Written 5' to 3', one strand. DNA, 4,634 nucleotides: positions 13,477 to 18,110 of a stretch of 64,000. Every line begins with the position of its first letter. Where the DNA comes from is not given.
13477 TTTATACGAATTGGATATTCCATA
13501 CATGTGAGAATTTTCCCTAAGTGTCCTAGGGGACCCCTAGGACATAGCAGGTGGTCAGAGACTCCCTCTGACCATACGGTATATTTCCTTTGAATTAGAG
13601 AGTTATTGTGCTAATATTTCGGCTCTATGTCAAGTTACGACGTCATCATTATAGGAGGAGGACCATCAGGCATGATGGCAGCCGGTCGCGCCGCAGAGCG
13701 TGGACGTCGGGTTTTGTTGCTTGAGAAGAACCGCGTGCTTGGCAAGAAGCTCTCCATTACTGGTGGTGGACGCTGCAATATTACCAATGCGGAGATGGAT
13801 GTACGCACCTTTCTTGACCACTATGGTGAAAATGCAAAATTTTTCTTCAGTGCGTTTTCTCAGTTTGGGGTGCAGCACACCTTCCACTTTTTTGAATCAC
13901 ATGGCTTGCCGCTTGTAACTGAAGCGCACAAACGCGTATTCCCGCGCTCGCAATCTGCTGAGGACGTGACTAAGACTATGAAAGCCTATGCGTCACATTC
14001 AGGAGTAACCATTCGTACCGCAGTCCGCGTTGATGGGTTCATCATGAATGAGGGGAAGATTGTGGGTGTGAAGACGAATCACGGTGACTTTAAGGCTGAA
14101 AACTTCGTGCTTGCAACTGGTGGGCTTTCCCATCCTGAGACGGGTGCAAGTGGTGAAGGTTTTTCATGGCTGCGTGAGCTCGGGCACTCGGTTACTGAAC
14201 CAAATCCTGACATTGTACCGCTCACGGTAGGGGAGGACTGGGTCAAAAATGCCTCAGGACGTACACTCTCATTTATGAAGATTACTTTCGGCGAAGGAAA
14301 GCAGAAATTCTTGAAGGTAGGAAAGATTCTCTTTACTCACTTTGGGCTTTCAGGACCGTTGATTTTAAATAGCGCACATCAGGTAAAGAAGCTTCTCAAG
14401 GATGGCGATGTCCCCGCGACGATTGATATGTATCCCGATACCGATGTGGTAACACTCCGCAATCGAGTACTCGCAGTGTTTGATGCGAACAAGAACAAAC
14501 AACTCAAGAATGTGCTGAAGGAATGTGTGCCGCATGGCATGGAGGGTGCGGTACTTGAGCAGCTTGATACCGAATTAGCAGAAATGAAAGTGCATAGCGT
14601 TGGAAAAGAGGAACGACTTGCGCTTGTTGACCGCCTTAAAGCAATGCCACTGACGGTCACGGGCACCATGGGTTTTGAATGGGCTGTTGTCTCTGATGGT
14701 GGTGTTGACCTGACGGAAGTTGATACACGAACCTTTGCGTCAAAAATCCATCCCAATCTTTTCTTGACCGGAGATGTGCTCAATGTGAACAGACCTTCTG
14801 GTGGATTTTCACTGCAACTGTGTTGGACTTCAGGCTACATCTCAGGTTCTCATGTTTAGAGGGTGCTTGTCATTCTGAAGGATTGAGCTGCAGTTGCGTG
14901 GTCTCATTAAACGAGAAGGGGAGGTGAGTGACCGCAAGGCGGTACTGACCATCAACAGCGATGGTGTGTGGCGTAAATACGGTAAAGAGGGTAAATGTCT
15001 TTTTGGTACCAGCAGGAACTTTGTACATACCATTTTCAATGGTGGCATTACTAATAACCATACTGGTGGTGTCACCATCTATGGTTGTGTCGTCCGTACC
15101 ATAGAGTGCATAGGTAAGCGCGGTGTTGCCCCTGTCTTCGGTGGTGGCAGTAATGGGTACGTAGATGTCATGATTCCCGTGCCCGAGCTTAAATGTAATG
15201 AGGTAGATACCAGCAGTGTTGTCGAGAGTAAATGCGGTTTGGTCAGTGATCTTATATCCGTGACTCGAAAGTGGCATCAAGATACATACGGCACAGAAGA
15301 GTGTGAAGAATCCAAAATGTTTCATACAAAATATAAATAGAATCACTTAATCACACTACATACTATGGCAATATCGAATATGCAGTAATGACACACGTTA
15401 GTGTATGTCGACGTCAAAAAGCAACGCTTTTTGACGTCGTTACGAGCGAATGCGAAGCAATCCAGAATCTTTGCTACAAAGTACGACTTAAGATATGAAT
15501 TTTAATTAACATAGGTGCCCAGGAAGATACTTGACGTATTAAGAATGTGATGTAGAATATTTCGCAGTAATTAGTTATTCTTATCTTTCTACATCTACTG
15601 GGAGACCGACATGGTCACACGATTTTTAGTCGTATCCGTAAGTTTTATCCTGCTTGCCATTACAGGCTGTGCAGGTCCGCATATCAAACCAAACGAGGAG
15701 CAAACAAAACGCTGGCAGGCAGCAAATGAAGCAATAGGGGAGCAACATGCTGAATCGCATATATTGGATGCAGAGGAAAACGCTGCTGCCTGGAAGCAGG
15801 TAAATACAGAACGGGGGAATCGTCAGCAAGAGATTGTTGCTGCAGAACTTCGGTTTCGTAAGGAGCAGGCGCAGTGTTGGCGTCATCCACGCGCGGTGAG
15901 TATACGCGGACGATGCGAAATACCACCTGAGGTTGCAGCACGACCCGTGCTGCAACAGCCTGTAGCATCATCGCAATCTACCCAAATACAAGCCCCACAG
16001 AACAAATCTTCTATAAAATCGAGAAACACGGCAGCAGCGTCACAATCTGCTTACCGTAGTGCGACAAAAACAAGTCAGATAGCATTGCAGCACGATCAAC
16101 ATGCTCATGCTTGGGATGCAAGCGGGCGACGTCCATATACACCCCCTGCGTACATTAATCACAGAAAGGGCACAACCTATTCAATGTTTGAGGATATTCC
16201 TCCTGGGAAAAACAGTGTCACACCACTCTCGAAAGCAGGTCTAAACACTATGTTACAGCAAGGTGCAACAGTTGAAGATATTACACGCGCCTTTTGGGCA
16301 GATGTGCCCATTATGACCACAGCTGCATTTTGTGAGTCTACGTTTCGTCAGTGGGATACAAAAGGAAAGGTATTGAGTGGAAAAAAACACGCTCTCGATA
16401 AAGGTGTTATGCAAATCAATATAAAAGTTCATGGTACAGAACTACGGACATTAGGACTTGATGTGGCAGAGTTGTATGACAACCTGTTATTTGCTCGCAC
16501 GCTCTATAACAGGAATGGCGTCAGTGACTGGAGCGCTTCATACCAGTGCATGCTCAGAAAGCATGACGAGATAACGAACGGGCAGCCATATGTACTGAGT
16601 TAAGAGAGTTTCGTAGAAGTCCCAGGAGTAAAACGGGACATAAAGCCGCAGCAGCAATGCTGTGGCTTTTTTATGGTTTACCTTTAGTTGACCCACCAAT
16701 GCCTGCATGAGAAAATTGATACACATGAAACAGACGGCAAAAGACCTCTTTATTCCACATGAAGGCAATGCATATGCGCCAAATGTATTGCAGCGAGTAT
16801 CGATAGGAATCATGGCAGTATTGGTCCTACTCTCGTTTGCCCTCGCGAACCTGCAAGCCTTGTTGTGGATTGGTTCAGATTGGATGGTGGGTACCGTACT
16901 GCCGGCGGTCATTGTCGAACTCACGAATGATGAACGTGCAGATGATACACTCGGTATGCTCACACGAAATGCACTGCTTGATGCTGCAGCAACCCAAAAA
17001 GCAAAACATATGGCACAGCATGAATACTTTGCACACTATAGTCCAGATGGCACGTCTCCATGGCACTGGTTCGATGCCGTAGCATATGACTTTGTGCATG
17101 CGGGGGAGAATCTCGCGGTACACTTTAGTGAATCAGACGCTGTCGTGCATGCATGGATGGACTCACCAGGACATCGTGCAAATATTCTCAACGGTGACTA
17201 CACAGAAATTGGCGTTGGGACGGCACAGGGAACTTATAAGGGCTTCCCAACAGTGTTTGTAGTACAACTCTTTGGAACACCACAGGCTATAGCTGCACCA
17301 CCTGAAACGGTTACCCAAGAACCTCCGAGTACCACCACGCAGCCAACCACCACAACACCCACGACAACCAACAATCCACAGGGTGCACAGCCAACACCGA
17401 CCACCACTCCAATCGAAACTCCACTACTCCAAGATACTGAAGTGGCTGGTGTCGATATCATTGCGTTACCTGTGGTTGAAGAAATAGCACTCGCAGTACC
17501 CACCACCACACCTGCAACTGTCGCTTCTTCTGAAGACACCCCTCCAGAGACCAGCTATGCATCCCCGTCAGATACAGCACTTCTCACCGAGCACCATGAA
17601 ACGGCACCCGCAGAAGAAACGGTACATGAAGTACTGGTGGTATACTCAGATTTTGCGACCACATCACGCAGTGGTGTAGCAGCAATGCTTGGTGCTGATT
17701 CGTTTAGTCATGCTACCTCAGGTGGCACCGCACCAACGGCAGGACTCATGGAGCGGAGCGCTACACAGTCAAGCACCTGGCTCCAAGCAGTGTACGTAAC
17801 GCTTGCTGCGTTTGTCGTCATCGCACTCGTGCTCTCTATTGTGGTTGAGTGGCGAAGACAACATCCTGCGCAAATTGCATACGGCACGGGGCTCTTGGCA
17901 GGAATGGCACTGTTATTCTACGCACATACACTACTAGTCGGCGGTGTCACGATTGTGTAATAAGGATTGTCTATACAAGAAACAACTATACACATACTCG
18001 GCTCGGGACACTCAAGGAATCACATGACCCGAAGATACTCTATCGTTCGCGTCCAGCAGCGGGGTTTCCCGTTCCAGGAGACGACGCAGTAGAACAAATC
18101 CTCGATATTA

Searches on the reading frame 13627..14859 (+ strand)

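Call 56: search_protein_families(library=ncbifam, proteins=[window:13627-14859:+], max_evalue=1e-10)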
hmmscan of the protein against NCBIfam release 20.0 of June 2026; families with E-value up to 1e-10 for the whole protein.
window:13627-14859:+ (410 aa): 4 families
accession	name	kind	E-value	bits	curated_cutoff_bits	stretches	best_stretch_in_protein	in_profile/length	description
TIGR00275.1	TIGR00275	subfamily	1.1e-118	396.6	183.8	1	6-407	1-400/401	aminoacetone oxidase family FAD-binding enzyme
TIGR03862.1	flavo_PP4765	subfamily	1.7e-30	106.1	242.65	1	28-408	3-369/376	TIGR03862 family flavoprotein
NF006130.0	PRK08274.1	equivalog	6e-12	45.1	369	0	2-35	4-37/467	FAD-dependent tricarballylate dehydrogenase TcuA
TIGR02032.1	GG-red-SF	subfamily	2.9e-11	43.6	158.8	1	4-168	1-149/297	geranylgeranyl reductase family protein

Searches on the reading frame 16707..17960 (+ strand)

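Call 56: search_protein_families(library=ncbifam, proteins=[window:16707-17960:+], max_evalue=1e-10)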
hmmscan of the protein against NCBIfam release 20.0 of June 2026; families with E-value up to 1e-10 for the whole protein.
window:16707-17960:+ (417 aa): 2 families
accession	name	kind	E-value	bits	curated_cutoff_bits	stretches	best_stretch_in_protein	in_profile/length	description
TIGR02909.1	spore_YkwD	subfamily_domain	5e-29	100.8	171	1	69-179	8-118/127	uncharacterized protein, YkwD family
NF052539.1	DivAsocLipDalA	equivalog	6.9e-13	48.8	200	1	70-174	52-156/169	divisome-associated lipoprotein DalA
